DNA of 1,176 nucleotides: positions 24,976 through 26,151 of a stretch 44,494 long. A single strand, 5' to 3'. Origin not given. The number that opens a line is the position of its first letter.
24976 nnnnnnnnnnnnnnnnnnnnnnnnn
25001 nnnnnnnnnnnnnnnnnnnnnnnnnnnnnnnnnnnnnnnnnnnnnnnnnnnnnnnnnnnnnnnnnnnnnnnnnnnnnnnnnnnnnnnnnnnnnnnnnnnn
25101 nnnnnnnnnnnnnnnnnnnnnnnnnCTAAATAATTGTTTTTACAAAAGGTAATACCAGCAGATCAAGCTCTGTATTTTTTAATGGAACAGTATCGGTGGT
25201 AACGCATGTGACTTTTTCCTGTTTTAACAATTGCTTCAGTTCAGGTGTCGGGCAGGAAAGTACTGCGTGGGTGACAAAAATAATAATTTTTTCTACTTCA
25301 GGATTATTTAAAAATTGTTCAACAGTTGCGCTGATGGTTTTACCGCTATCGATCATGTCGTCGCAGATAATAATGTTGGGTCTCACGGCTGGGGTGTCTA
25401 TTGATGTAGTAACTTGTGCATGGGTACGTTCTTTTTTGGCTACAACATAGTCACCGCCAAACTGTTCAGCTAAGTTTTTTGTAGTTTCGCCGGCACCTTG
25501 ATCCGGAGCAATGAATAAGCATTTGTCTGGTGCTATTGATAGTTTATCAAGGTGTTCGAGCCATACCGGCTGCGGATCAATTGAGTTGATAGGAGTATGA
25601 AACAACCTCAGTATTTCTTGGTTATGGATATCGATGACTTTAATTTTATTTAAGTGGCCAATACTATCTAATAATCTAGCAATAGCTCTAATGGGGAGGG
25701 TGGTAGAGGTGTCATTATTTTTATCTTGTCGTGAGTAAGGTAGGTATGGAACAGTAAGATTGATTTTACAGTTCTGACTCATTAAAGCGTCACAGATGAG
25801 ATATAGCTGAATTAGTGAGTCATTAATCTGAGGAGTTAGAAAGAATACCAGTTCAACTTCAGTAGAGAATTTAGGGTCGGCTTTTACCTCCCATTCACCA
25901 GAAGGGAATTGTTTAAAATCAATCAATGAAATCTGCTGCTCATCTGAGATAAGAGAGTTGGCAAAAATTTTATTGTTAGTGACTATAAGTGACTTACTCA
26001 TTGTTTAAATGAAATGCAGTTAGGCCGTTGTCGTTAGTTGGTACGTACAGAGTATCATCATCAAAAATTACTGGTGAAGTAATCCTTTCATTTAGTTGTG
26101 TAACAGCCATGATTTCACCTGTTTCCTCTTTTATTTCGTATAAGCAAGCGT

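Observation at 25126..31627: PRPP synthase plus two phosphoribosyltransferase/beta-propeller fusions, a sulfatase-fold enzyme and an Asp/Asn beta-hydroxylase: candidate novel PRPP-dependent modification module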

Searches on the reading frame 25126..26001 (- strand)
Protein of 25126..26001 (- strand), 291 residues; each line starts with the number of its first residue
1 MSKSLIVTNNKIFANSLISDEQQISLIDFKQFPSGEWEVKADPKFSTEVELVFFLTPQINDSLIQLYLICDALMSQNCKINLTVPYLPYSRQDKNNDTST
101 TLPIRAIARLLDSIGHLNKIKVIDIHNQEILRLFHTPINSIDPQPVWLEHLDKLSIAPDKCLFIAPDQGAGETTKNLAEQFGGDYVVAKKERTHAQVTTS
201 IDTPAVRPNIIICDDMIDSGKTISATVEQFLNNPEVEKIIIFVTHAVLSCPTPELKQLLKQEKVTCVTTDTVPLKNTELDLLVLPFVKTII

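Call 3: search_protein_families(library=pfam, proteins=[window:25126-26001:-], max_evalue=0.01)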
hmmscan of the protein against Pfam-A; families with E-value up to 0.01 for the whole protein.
window:25126-26001:- (291 aa): 5 families
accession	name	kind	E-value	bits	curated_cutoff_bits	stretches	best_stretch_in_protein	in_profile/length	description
PF13793.12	Pribosyltran_N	-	4.4e-11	43.1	25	1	23-115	21-117/117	N-terminal domain of ribose phosphate pyrophosphokinase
PF00156.33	Pribosyltran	-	6.3e-08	32.5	26.3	1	164-256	34-135/158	Phosphoribosyl transferase domain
PF14572.12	Pribosyl_synth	-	0.00034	21.1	27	1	211-277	87-150/184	Phosphoribosyl synthetase-associated domain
PF24390.1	PRTase-CE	-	0.00091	19.6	27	1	101-248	13-148/253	PRTase-CE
PF14681.12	UPRTase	-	0.0063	16.4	27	0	201-263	114-173/206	Uracil phosphoribosyltransferase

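Call 4: search_protein_families(library=ncbifam, proteins=[window:25126-26001:-], max_evalue=0.01)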
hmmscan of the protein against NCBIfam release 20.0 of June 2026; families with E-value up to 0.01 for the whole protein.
window:25126-26001:- (291 aa): 13 families
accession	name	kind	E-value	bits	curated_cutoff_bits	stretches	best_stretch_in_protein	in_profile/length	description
TIGR01251.1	ribP_PPkin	subfamily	1.6e-46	158.6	113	1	20-276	20-276/309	ribose-phosphate diphosphokinase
NF002095.0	PRK00934.1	equivalog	1.7e-38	132.5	296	1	21-278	21-273/287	ribose-phosphate diphosphokinase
NF002320.0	PRK01259.1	subfamily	2.2e-33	116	297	1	9-277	14-281/316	ribose-phosphate diphosphokinase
NF002844.0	PRK03092.1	equivalog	7.6e-27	94.4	438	1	47-277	59-290/326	ribose-phosphate diphosphokinase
NF005537.0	PRK07199.1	subfamily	1.9e-25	89.5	322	1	14-279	15-280/301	ribose-phosphate diphosphokinase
NF002618.0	PRK02269.1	equivalog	2.6e-24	86.4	460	1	27-276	32-283/321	ribose-phosphate diphosphokinase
NF003428.0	PRK04923.1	equivalog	2.1e-21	76.4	536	1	30-276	36-283/319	ribose-phosphate diphosphokinase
NF002758.0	PRK02812.1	equivalog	3.9e-21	75.6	518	1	30-278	51-298/330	ribose-phosphate pyrophosphokinase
NF001815.0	PRK00553.1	equivalog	7.2e-21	74.6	484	1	27-263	36-274/332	ribose-phosphate pyrophosphokinase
NF005299.0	PRK06827.1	subfamily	5.7e-19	68.1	327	1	59-266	105-323/383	phosphoribosylpyrophosphate synthetase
NF002686.0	PRK02458.1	equivalog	5e-16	59.1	506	1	18-275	25-283/323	ribose-phosphate diphosphokinase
TIGR01203.1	HGPRTase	equivalog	0.0037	17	150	1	185-242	63-121/167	hypoxanthine phosphoribosyltransferase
NF002620.0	PRK02277.1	subfamily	0.0068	16.1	115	0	206-233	140-167/201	orotate phosphoribosyltransferase-like protein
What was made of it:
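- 25126..26001 (-): Ribose-phosphate diphosphokinase (PRPP synthase). It starts 8 nt before the stop of fusion A, so it is probably co-translated with it. It is not a conserved partner of the family. TIGR01251 scores 158.6 bits against a cut-off of 113 (call 4).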

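Call 6: search_protein_families(library=padloc, proteins=[window:25126-26001:-], max_evalue=0.01)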
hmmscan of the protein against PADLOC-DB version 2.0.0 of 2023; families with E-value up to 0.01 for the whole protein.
window:25126-26001:- (291 aa): 3 families
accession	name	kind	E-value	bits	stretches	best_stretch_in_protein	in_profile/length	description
PDLC02935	PRTase_III-A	-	3e-05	21.5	1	208-247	129-168/290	-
PDLC02931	PRTase_III-A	-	0.0026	15.4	1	208-248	137-176/267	-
PDLC02932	PRTase_III-A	-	0.0031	15.1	1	193-247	113-166/271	-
